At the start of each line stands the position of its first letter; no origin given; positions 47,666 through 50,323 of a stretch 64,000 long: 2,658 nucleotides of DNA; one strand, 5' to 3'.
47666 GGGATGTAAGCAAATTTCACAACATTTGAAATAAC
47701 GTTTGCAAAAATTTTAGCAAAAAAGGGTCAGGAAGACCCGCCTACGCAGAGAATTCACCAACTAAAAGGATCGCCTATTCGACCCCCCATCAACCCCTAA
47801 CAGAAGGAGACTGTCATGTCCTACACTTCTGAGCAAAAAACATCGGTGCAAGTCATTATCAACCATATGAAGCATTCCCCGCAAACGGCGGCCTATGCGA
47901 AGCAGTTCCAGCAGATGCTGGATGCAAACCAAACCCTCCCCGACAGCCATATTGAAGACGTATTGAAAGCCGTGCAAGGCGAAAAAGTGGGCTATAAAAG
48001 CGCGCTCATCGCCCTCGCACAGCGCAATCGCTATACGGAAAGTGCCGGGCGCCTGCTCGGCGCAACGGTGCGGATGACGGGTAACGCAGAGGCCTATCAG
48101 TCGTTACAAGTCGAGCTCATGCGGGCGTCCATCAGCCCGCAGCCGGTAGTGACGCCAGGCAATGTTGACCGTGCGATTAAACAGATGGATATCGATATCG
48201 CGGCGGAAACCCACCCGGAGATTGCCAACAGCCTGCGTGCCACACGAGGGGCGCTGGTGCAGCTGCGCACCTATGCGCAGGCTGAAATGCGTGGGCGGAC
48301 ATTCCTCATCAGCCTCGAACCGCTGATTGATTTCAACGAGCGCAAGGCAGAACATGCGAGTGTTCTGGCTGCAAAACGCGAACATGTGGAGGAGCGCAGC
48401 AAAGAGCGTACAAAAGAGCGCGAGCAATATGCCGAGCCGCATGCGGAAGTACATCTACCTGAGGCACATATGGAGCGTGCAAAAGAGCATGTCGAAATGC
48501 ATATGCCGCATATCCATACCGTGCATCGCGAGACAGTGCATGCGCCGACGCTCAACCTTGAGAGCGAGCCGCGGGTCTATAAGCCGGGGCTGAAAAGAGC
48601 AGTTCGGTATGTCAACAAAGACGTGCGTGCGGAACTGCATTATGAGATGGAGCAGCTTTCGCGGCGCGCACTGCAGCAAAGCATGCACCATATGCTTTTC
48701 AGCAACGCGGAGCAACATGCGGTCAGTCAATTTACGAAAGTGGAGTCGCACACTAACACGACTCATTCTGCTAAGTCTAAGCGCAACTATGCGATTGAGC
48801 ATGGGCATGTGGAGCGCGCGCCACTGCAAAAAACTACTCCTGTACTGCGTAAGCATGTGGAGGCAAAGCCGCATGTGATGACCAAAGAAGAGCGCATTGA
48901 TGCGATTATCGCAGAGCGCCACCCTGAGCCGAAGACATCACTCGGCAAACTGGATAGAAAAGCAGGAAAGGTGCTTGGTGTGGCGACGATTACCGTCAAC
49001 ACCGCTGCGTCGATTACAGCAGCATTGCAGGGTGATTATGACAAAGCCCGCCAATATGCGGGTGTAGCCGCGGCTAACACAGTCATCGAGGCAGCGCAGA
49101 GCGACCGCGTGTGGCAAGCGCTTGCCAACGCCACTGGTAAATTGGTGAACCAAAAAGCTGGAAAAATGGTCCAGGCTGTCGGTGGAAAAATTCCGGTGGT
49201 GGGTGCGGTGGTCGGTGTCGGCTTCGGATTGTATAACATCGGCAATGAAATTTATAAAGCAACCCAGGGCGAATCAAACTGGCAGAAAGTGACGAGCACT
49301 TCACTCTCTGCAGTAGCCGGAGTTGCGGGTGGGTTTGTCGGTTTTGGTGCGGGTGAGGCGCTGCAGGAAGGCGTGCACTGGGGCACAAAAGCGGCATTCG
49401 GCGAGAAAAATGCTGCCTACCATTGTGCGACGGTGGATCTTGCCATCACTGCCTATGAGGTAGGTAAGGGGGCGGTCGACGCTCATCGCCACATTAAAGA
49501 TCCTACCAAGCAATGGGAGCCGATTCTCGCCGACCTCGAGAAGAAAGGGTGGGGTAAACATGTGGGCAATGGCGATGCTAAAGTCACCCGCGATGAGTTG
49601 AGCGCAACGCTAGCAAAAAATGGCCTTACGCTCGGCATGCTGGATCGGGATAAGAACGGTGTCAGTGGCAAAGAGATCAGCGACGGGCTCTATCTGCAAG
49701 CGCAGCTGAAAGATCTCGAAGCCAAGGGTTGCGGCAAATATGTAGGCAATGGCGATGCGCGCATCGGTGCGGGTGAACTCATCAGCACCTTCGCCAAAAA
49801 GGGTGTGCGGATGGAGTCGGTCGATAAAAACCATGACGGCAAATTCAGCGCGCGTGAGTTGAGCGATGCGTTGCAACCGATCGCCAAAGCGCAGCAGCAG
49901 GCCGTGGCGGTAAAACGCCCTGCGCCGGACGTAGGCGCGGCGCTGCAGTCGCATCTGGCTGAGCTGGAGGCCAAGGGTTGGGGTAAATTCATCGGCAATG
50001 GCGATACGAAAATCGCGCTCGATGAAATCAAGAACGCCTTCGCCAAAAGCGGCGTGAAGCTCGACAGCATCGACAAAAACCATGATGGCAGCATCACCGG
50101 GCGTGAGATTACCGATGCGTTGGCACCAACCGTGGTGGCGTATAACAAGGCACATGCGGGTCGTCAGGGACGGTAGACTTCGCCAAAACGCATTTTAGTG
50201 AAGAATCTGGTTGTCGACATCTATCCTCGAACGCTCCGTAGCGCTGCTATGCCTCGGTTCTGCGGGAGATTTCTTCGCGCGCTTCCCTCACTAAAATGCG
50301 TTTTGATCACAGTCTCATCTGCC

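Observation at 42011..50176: Three adjacent genes assembled from shuffled shared modules: A = unique N-terminus + (module of B) + (membrane/EF-hand tail of C)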

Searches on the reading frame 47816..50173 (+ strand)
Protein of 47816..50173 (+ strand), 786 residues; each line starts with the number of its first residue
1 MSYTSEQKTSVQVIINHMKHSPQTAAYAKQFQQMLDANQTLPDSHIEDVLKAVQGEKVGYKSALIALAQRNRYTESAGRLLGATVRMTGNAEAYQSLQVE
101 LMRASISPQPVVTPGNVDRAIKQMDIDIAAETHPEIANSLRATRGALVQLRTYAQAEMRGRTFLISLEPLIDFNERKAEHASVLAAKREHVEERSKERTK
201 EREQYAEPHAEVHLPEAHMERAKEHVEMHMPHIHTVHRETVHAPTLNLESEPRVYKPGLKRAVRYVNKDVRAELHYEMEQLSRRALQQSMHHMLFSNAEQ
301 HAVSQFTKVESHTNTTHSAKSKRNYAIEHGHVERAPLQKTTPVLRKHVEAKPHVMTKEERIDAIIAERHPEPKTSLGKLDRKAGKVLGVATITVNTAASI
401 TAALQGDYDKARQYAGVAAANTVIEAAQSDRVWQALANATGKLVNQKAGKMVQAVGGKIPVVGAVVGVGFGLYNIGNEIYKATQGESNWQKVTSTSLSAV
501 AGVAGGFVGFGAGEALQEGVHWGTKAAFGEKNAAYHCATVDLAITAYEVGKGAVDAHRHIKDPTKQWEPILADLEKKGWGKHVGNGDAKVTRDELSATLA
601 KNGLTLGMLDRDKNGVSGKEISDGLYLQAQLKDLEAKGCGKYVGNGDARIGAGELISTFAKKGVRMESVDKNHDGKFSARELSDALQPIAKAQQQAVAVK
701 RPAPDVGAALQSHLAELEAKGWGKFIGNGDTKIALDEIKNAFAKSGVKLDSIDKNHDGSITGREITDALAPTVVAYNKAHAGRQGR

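Call 5: search_protein_families(library=pfam, proteins=[window:47816-50173:+], max_evalue=1)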
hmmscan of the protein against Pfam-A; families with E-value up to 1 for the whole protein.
window:47816-50173:+ (786 aa): 5 families
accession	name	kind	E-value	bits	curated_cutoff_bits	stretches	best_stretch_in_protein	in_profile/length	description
PF13405.12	EF-hand_6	-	9.3e-07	28.5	25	1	750-769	7-26/30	EF-hand domain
PF00036.39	EF-hand_1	-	7.5e-06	25.6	25.4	2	666-687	6-27/29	EF hand domain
PF13499.12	EF-hand_7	-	1e-05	26.3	30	1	667-694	9-32/67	EF-hand domain pair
PF13202.12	EF-hand_5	-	0.00065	19.5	25.9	1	750-764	6-20/25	EF hand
PF00523.23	Fusion_gly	-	0.22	10.2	29.8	1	373-404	79-110/487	Fusion glycoprotein F0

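Call 6: search_protein_families(library=ncbifam, proteins=[window:47816-50173:+], max_evalue=1)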
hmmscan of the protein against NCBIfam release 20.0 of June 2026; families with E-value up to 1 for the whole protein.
window:47816-50173:+ (786 aa): 1 family
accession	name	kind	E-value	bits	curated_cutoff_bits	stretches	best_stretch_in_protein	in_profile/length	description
NF041410.1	XopAW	subfamily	7.6e-07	29.2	120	1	666-771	69-164/235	XopAW family type III secretion system calcium-binding effector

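Call 52: search_protein_representatives(protein=window:47816-50173:+)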
Query: 786 residues. Proteins with E-value up to 0.001 (for the whole library): 62; up to 1e-10: 29; up to 1e-30: 12. The best 62 are listed.
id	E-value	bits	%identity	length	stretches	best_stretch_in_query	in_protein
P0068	0.0e+00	1242.8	77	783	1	1-781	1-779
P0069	2.2e-108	380.3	59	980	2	343-626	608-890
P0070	2.1e-57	211.7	43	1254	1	377-775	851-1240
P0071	2.1e-50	188.6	47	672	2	368-551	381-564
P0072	5.2e-45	170.7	40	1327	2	378-624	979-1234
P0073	6.8e-45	170.3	40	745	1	373-627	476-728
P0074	1.6e-43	165.9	46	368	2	375-557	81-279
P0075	3.1e-42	161.6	48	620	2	376-544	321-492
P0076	4.5e-38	147.8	37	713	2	286-553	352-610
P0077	7.5e-37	143.8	38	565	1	285-618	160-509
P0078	5.5e-36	140.9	39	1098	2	384-600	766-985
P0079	8.8e-34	133.6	40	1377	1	368-692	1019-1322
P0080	7.2e-27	110.8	39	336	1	370-559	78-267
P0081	1.3e-24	103.3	46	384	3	380-546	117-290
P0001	9.9e-22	93.8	50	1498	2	562-626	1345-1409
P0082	3.3e-19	85.4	39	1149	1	626-772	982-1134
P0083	6.6e-19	84.5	38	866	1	369-547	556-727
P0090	2.5e-13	66.0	36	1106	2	697-786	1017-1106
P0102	8.9e-08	47.6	49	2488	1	665-772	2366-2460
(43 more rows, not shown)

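Call 54: search_protein_families(library=pfam, proteins=[P0069, P0070, P0071, P0072, P0073, P0075, P0076, P0078, P0079, P0083], max_evalue=0.01)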
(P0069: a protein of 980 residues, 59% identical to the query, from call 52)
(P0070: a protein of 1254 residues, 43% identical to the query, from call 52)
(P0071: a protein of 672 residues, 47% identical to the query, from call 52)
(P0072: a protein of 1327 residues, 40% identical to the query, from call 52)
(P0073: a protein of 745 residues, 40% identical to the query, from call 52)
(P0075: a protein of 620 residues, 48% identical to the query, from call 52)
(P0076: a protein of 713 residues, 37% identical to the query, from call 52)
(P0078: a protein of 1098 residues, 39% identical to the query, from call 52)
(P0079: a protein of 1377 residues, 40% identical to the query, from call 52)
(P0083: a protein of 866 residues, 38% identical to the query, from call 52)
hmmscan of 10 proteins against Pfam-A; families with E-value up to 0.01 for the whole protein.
P0069 (980 aa): 2 families
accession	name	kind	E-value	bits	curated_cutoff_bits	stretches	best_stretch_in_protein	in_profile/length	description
PF16902.11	FokI_D3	-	2.1e-05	24.7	29.2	0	915-946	20-51/69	FokI, D3 domain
PF13405.12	EF-hand_6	-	0.00039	20.4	25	0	869-890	5-27/30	EF-hand domain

P0070 (1254 aa): 4 families
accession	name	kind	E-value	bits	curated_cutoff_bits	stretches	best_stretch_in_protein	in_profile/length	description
PF00036.39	EF-hand_1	-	1.1e-07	31.3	25.4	0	1215-1236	7-28/29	EF hand domain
PF13405.12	EF-hand_6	-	4e-07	29.6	25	0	1096-1118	8-30/30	EF-hand domain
PF13202.12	EF-hand_5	-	1.9e-05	24.4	25.9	0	1216-1231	7-22/25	EF hand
PF13499.12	EF-hand_7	-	0.00017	22.3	30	0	1216-1237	10-31/67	EF-hand domain pair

P0071 (672 aa): 2 families
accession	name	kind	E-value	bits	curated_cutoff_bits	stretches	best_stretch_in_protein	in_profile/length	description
PF00036.39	EF-hand_1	-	0.00019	21.2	25.4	0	621-639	9-27/29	EF hand domain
PF13405.12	EF-hand_6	-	0.0058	16.7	25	0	621-638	9-26/30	EF-hand domain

P0072 (1327 aa): 4 families
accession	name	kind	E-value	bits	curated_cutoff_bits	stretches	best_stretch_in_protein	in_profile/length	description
PF00036.39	EF-hand_1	-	3.9e-08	32.7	25.4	0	1292-1313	7-28/29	EF hand domain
PF13405.12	EF-hand_6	-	4.2e-08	32.7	25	0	1218-1237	9-28/30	EF-hand domain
PF13499.12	EF-hand_7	-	2.9e-07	31.2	30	1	1218-1310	11-65/67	EF-hand domain pair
PF13202.12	EF-hand_5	-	4.3e-07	29.5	25.9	0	1218-1233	8-23/25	EF hand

P0073 (745 aa): 0 families

P0075 (620 aa): 2 families
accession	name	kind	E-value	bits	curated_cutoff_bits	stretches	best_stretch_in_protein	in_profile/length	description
PF00036.39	EF-hand_1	-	0.0002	21.1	25.4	0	587-608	6-27/29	EF hand domain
PF13405.12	EF-hand_6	-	0.0056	16.8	25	0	590-609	9-28/30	EF-hand domain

P0076 (713 aa): 4 families
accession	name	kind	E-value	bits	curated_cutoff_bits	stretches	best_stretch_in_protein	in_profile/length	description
PF00036.39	EF-hand_1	-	9.6e-06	25.2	25.4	0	676-696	7-27/29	EF hand domain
PF13405.12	EF-hand_6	-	0.00017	21.4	25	0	678-697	9-28/30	EF-hand domain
PF13202.12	EF-hand_5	-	0.00018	21.3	25.9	0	676-692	6-22/25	EF hand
PF13499.12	EF-hand_7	-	0.0095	16.7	30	0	676-703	9-32/67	EF-hand domain pair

P0078 (1098 aa): 6 families
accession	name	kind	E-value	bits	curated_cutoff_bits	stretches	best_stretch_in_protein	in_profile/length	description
PF13202.12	EF-hand_5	-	1.8e-10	40.2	25.9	2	992-1011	6-25/25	EF hand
PF13405.12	EF-hand_6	-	1e-08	34.6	25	0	993-1015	8-30/30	EF-hand domain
PF00036.39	EF-hand_1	-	4.4e-08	32.5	25.4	0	993-1013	8-28/29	EF hand domain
PF13499.12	EF-hand_7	-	7.5e-07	29.8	30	0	992-1016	9-35/67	EF-hand domain pair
PF25816.1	RamC_N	-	0.00022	21.2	27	1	50-118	28-98/191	RamC, N-terminal domain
PF14406.12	Bacteroid_pep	-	0.007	17.1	25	0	1066-1089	15-37/52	Ribosomally synthesized peptide in Bacteroidetes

P0079 (1377 aa): 5 families
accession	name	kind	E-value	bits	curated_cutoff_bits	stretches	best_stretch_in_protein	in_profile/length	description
PF13405.12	EF-hand_6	-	8.1e-10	38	25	0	1317-1335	3-21/30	EF-hand domain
PF13202.12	EF-hand_5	-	8.4e-10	38.1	25.9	1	1318-1335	3-20/25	EF hand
PF13499.12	EF-hand_7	-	6.8e-09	36.4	30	1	1257-1310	12-60/67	EF-hand domain pair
PF00036.39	EF-hand_1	-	1.1e-08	34.5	25.4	0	1316-1335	2-21/29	EF hand domain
PF00404.24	Dockerin_1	-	7.3e-07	29.7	22.9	2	1257-1313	3-50/57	Dockerin type I domain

P0083 (866 aa): 0 families

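Call 56: list_cluster_members(proteins=[P0070, P0071, P0072, P0073, P0075, P0076, P0078, P0079, P0082, P0090])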
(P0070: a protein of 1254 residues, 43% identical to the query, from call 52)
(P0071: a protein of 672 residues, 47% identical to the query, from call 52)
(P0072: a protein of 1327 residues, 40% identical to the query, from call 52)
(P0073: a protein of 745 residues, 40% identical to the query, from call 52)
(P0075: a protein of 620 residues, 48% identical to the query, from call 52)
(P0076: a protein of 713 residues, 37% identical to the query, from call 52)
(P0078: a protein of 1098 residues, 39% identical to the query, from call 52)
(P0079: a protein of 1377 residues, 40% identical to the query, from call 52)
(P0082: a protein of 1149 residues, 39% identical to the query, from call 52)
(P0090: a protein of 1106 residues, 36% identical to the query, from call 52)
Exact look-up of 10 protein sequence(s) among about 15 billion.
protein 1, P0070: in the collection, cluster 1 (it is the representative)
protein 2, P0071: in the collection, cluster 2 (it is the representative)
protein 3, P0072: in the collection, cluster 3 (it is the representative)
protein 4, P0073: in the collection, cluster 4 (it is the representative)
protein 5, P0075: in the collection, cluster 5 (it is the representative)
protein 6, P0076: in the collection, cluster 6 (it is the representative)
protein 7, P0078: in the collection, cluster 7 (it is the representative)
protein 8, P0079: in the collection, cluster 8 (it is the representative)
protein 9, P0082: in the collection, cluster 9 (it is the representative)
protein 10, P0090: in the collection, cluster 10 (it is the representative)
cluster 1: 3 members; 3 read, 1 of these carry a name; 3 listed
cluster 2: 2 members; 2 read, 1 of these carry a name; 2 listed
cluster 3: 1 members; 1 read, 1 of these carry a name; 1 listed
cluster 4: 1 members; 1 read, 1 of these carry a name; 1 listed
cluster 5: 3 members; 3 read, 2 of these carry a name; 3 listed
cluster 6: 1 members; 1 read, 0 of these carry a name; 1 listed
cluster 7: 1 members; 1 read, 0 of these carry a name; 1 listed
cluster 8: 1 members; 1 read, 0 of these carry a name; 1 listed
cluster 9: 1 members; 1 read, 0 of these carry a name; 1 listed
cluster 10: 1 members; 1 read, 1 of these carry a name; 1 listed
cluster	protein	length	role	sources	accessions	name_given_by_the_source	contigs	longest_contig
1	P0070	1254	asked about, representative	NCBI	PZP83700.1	MAG: hypothetical protein DI582_10515, partial [Azospirillum brasilense]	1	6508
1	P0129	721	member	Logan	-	-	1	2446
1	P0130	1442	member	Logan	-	-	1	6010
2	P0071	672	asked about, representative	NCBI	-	-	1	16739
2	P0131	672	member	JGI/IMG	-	hypothetical protein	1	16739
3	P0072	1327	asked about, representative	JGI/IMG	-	hypothetical protein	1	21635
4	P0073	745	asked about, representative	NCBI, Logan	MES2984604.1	MAG: hypothetical protein V4735_05395 [Pseudomonadota bacterium]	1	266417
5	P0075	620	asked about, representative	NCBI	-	-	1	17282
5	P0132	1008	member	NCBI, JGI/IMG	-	hypothetical protein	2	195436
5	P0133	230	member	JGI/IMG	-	hypothetical protein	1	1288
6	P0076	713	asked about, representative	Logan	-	-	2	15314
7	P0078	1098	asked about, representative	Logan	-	-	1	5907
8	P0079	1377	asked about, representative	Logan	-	-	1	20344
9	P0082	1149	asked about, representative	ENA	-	-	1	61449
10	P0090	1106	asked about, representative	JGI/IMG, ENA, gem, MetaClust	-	\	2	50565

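Call 82: find_encoding_contigs(protein=P0073, flank=10000, max_places=2)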
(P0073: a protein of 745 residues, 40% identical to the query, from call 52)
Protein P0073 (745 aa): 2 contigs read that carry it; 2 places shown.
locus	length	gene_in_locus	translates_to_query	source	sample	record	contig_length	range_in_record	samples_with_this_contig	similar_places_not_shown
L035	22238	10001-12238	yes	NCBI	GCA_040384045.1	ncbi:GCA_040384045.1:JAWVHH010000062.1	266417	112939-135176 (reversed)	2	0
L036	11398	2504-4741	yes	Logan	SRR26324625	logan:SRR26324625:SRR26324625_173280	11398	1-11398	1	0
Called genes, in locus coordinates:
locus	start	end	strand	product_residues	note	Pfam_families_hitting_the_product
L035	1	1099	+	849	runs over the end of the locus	PF00036:EF-hand_1 (faint), PF13202:EF-hand_5 (faint), PF13405:EF-hand_6 (faint), PF13499:EF-hand_7 (weak)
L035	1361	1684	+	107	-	-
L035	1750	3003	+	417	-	PF05977:MFS_3, PF07690:MFS_1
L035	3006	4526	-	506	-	PF02321:OEP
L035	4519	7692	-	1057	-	PF00873:ACR_tran, PF03176:MMPL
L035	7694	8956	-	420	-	PF25917:BSH_RND, PF25973:BSH_CzcB, PF25876:HH_MFP_RND, PF25944:Beta-barrel_RND, PF25954:Beta-barrel_RND_2 (weak), PF25967:RND-MFP_C, PF25989:YknX_C (weak)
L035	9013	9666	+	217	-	PF00440:TetR_N, PF16925:TetR_C_13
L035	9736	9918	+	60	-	-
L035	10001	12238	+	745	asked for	-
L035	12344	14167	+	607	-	PF00009:GTP_EFTU, PF01926:MMR_HSR1 (faint), PF22042:EF-G_D2 (weak), PF03144:GTP_EFTU_D2, PF00679:EFG_C, PF21018:BipA_C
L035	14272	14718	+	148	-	PF12779:WXXGXW (weak)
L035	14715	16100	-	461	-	PF13454:NAD_binding_9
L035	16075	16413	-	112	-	PF19883:DUF6356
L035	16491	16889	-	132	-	PF00072:Response_reg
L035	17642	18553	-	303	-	-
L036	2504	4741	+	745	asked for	-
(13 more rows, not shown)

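Call 83: find_encoding_contigs(protein=window:47816-50173:+, flank=10000, max_places=4)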
Protein window:47816-50173:+ (786 aa): no gene with exactly this product is on record in the collection.

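Call 92: search_protein_families(library=phrogs, proteins=[window:47816-50173:+], max_evalue=0.01)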
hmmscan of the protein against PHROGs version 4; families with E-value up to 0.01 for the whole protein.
window:47816-50173:+ (786 aa): 0 families

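Call 93: search_protein_families(library=padloc, proteins=[window:47816-50173:+], max_evalue=0.01)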
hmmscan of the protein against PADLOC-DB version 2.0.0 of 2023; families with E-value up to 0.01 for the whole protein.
window:47816-50173:+ (786 aa): 0 families

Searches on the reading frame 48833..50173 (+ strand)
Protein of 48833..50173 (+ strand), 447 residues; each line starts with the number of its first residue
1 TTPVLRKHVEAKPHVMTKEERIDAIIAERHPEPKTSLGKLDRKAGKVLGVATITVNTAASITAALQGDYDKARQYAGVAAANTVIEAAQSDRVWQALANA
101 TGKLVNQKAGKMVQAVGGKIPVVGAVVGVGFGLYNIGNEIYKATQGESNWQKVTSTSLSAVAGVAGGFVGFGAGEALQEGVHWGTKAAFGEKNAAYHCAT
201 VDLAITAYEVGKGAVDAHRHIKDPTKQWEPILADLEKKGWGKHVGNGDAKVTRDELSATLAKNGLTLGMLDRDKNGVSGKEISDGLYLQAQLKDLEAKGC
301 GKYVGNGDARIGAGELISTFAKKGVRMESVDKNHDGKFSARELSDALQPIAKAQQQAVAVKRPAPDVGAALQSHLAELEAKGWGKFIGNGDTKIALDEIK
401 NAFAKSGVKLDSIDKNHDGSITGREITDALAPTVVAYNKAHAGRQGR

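Call 79: predict_structure(alignment_id=A6)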
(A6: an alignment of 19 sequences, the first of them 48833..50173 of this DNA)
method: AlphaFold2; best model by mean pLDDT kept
length: 447 residues; sequences in the alignment: 19
mean_pLDDT: 62.7   pTM: 0.39
mean pLDDT of the five models: 62.7, 62.5, 60.4, 59.9, 55.5
residues with pLDDT >= 90: 35; 70-90: 125; 50-70: 152; < 50: 135
segments of 3 or more residues with pLDDT < 50: 4-10, 93-95, 97-127, 161-181, 183-190, 192-220, 302-333
pLDDT, mean of each block of 10 residues (from residue 1): 45 75 70 65 65 69 70 73 63 48 38 37 44 66 73 61 40 39 46 43 44 44 74 93 87 91 85 64 71 66 42 43 40 70 91 83 67 80 61 64 67 62 71 72 58
secondary structure, 60 per line:
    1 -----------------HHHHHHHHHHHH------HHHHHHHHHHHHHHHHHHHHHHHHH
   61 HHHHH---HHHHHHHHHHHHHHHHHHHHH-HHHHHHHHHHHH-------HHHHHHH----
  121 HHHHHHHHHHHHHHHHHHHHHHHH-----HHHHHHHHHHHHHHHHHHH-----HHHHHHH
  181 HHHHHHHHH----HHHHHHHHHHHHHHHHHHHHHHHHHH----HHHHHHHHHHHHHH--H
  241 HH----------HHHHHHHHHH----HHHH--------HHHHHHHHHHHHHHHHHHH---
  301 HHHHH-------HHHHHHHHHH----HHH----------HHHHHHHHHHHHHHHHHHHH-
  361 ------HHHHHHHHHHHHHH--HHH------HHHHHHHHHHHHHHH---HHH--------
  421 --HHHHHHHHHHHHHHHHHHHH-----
elements in order: H18-29 H36-65 H69-89 H91-102 H110-116 H121-144 H150-168 H174-189 H194-219 H224-237 H253-262 H267-270 H279-297 H301-305 H313-322 H340-359 H367-380 H392-406 H423-442

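Call 81: search_dna_similar(query=window:48833-50173:+, collection=plasmids, mode=protein, max_rows=15)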
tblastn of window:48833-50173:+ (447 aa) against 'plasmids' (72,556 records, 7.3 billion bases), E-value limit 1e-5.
No match.

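Call 85: fold_search(model_id=the predicted structure, library=pdb)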
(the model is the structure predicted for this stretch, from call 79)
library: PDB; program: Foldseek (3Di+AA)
matches with E <= 10: 6; with E <= 0.001: 0
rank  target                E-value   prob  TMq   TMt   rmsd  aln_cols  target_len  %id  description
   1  6e9r_A                6.7e+00  0.08  0.12  0.27  15.2       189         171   17  DHF46 filament (released 2018-11-21)
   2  3zc0_D                7.3e+00  0.08  0.15  0.30  14.1       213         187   16  Structure of AfC3PO - duplex RNA complex (released 2013-01-23)
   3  6s38_A                7.6e+00  0.13  0.13  0.29   9.7       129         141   15  Ligand binding domain of the P. putida receptor PcaY_PP in complex with quinate (released 2020-10-21)
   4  7ypn_B                8.3e+00  0.02  0.06  0.06  11.5        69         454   20  Crystal structure of transaminase CC1012 mutant M9 complexed with PLP (released 2023-05-24)
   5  8k83_B                9.5e+00  0.05  0.12  0.23  17.9       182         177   17  De novo design protein -N2 (released 2024-07-31)
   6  7d4i_B6               1.0e+01  0.02  0.12  0.13  22.9       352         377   11  Cryo-EM structure of 90S small ribosomal precursors complex with the DEAH-box RNA helicase Dhr1 (State F) (released 2021-10-06)

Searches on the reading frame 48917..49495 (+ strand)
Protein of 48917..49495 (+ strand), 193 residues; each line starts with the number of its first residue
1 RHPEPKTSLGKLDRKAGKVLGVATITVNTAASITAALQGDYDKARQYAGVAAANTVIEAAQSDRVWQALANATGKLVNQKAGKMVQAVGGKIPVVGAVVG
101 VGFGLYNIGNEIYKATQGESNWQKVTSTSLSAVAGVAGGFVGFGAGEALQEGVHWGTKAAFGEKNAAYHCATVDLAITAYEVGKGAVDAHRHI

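Call 99: find_related_loci(query=A9, collection=metagenome_contigs, flank=10000)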
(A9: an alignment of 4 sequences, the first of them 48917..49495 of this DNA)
Query A9 (193 aa) in metagenome_contigs; peptide patterns used: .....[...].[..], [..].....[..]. (x = any residue, [..] = any of these).
353 stretches matched a pattern; 1 encode a relative of the query (tblastn E <= 1e-3); 1 distinct loci.
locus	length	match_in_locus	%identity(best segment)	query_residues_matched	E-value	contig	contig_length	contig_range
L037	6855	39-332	60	85-182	2e-34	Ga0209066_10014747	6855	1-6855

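Call 109: find_related_loci(query=A9, collection=viral_contigs, flank=5000)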
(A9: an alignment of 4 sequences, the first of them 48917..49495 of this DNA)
Query A9 (193 aa) in viral_contigs; peptide patterns used: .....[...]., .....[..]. (x = any residue, [..] = any of these).
114 stretches matched a pattern, but none encodes a relative of the query by tblastn (E <= 1e-3).
